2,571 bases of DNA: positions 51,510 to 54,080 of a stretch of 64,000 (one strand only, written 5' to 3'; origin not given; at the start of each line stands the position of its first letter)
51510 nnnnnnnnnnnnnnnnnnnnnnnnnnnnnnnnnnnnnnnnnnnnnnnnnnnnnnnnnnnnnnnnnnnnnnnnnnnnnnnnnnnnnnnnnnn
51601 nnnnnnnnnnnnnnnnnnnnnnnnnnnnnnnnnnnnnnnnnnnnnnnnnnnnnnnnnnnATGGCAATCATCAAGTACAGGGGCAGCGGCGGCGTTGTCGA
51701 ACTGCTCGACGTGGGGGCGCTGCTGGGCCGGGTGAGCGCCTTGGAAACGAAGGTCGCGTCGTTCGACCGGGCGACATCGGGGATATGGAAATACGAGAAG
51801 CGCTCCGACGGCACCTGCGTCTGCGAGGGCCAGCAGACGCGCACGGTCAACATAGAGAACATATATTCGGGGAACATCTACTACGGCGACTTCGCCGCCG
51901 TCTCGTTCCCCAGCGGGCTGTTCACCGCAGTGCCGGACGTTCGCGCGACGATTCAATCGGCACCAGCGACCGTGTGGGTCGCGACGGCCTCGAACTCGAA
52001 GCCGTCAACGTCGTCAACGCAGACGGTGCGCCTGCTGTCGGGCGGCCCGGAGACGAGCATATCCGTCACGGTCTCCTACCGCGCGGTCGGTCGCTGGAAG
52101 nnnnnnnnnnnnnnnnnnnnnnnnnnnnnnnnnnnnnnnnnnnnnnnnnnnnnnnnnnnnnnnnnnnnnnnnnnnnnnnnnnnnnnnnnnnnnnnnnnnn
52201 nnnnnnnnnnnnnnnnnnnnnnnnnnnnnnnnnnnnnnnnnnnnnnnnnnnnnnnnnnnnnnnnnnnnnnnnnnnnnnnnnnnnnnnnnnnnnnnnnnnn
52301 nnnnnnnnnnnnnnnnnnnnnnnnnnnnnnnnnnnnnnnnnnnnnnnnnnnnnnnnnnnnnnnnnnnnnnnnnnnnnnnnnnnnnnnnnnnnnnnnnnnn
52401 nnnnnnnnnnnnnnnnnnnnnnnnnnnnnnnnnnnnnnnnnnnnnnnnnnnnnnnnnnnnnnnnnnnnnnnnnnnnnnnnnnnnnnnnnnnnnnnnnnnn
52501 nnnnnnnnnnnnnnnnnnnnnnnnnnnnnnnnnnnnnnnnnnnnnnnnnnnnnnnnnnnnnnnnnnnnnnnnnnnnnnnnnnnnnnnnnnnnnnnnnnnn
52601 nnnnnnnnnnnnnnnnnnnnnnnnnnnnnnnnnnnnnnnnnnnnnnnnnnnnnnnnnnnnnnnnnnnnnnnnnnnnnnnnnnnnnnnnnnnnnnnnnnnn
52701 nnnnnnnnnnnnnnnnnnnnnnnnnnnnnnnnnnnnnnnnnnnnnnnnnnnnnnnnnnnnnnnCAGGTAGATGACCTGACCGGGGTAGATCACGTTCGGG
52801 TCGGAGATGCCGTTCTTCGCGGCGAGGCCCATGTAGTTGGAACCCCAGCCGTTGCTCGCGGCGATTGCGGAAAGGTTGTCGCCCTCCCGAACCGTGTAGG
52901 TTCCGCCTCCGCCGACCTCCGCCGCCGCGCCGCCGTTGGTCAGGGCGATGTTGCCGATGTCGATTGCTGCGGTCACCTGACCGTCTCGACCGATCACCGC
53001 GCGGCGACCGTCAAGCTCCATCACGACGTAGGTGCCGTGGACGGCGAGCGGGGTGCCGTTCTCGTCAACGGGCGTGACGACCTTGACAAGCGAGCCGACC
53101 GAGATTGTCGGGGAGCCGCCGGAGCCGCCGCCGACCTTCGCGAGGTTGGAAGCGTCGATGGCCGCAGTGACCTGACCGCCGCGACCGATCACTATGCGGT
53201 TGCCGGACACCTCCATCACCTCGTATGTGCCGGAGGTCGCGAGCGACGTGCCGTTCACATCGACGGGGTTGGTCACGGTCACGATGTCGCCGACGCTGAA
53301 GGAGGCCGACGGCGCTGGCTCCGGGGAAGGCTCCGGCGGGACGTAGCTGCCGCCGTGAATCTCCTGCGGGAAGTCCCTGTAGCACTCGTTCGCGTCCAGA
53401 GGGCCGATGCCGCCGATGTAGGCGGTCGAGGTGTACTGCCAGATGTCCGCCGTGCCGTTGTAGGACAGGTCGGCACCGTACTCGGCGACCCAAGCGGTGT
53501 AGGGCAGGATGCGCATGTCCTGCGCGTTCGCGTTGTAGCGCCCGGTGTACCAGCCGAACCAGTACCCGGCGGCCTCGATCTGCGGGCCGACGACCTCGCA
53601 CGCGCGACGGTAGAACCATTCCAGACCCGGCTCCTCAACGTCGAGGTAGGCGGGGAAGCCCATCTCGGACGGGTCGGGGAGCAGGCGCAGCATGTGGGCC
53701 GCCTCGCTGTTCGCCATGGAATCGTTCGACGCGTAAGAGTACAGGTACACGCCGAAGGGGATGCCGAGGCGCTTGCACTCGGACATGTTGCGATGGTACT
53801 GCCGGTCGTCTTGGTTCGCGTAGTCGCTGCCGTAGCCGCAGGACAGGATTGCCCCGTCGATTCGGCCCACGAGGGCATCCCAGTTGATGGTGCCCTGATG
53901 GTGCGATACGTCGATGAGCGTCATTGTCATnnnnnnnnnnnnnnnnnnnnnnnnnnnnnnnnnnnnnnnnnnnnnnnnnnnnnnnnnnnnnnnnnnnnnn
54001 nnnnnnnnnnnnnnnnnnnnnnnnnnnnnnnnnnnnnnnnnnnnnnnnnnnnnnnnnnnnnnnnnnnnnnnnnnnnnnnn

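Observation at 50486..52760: Four tandem paralogous genes, each behind a promoter with a C9 homopolymer in an over-long 19-bp spacer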

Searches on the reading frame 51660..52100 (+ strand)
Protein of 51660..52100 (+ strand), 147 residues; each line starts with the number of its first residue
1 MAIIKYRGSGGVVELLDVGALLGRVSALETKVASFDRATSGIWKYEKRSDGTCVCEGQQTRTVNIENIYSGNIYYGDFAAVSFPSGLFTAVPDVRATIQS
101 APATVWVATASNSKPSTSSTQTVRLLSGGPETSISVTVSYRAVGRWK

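Call 25: search_protein_families(library=phrogs, proteins=[window:51660-52100:+], max_evalue=1)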
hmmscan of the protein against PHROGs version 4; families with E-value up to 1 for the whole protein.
window:51660-52100:+ (147 aa): 2 families
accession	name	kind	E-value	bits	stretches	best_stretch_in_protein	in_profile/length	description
phrog_2712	-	tail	1.8e-12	47.5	1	12-147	566-699/700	tail fiber protein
phrog_32517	-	unknown function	0.54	11.3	1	20-36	13-29/49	-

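Call 26: search_protein_families(library=pfam, proteins=[window:51660-52100:+], max_evalue=1)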
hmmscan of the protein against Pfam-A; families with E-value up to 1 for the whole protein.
window:51660-52100:+ (147 aa): 2 families
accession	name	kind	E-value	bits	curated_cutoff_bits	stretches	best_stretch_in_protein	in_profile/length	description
PF16014.10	SAP130_C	-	0.13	11.8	27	1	79-135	107-163/406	Histone deacetylase complex subunit SAP130 C-terminus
PF04984.19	Phage_sheath_1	-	0.14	12.4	31.4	1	40-111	43-108/168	Phage tail sheath protein subtilisin-like domain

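Call 34: predict_structure(alignment_id=A2)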
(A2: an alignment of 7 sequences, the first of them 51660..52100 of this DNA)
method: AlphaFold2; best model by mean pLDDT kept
length: 147 residues; sequences in the alignment: 7
mean_pLDDT: 64.9   pTM: 0.52
mean pLDDT of the five models: 64.9, 58.7, 57.6, 56.4, 54.6
residues with pLDDT >= 90: 0; 70-90: 67; 50-70: 53; < 50: 27
segments of 3 or more residues with pLDDT < 50: 1-3, 5-8, 23-34, 111-116
pLDDT, mean of each block of 10 residues (from residue 1): 47 52 45 54 77 81 76 73 70 70 59 50 70 77 77
secondary structure, 60 per line:
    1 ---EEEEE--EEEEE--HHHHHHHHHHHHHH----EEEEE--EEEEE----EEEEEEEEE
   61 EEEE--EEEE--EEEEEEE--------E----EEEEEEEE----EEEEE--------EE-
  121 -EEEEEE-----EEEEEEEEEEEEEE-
elements in order: E4-8 E11-15 H18-31 E36-40 E43-47 E52-64 E67-70 E73-79 E93-100 E105-109 E122-127 E133-146

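Call 43: search_protein_representatives(alignment_id=A2)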
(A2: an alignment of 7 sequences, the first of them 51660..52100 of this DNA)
Query: 7 sequences, 147 profile positions. Proteins with E-value up to 0.001 (for the whole library): 443; up to 1e-10: 19; up to 1e-30: 4. The best 150 are listed.
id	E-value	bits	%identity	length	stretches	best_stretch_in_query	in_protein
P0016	6.7e-79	278.9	-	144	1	1-147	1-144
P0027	2.4e-51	189.5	-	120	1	1-99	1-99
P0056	2.1e-47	176.7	-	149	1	1-146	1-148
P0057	3.8e-39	150.0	-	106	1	65-147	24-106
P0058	8.7e-14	67.7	-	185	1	7-147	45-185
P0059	1.6e-13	66.8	-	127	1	35-147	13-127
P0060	2.4e-13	66.3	-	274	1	34-147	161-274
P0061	2.5e-13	66.2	-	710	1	29-147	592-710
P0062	2.6e-12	62.9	-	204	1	35-145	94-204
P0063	5.5e-12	61.9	-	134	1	20-147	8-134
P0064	9.9e-12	61.0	-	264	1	47-144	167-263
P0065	1.0e-11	61.0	-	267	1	36-147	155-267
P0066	1.3e-11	60.6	-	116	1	50-144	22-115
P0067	2.0e-11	60.0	-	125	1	35-147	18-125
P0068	2.8e-11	59.6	-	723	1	39-147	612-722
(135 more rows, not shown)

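Call 75: search_solved_structures(query=A2, max_evalue=1)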
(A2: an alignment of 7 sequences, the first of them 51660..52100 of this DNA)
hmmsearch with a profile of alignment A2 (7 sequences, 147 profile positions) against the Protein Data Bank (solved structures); distinct sequences matched with E-value up to 1: 0.

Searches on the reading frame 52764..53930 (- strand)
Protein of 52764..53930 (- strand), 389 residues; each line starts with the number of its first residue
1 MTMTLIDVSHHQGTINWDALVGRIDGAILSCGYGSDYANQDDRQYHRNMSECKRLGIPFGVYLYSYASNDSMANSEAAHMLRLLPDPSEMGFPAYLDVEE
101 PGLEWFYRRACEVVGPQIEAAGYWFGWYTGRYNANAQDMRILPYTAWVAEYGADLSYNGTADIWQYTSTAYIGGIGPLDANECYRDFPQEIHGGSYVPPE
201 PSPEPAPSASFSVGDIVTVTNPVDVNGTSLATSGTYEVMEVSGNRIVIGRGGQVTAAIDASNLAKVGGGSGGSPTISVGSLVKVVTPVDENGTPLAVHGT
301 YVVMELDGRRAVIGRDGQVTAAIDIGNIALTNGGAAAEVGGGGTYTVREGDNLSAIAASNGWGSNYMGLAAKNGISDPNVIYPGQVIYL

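Call 63: find_encoding_contigs(protein=window:52764-53930:-, flank=4500, max_places=10)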
Protein window:52764-53930:- (389 aa): 24 contigs read that carry it; 10 places shown.
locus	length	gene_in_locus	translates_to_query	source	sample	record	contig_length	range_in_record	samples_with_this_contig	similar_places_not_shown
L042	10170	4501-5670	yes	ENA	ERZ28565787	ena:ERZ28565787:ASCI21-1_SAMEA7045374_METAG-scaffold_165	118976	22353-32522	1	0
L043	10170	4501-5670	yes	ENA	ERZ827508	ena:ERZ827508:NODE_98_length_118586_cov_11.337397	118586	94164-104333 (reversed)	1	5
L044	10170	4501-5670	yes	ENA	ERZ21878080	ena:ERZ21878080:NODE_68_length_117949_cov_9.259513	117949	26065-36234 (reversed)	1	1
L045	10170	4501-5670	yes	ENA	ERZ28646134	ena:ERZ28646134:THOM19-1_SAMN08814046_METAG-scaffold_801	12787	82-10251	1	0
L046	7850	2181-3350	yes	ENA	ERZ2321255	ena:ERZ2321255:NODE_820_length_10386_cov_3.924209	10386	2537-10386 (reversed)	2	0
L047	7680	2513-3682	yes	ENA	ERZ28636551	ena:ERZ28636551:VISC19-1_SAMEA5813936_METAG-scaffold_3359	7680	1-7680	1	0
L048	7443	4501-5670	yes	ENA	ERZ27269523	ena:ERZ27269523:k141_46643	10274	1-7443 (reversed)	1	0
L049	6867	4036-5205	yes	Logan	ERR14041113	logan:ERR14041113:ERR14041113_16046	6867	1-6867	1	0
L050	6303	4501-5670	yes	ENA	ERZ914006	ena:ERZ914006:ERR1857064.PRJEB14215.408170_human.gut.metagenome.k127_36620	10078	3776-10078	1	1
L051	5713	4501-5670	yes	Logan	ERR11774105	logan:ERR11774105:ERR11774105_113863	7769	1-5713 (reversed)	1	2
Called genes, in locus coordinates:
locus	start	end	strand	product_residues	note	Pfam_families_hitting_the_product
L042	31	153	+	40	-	-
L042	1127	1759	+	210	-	-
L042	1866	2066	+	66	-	-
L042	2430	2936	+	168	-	-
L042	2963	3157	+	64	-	-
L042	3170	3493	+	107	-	-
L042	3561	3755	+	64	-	-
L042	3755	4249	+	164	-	-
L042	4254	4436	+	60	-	-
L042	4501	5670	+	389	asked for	PF01183:Glyco_hydro_25, PF01476:LysM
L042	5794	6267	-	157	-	-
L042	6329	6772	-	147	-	-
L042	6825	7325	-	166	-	-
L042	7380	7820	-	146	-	-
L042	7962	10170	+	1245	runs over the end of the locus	-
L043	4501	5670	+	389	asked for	PF01183:Glyco_hydro_25, PF01476:LysM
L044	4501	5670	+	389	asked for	PF01183:Glyco_hydro_25, PF01476:LysM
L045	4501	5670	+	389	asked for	PF01183:Glyco_hydro_25, PF01476:LysM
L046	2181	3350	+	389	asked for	PF01183:Glyco_hydro_25, PF01476:LysM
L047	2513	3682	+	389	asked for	PF01183:Glyco_hydro_25, PF01476:LysM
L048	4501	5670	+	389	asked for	PF01183:Glyco_hydro_25, PF01476:LysM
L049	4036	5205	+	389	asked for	PF01183:Glyco_hydro_25, PF01476:LysM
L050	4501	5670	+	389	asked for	PF01183:Glyco_hydro_25, PF01476:LysM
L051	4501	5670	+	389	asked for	PF01183:Glyco_hydro_25, PF01476:LysM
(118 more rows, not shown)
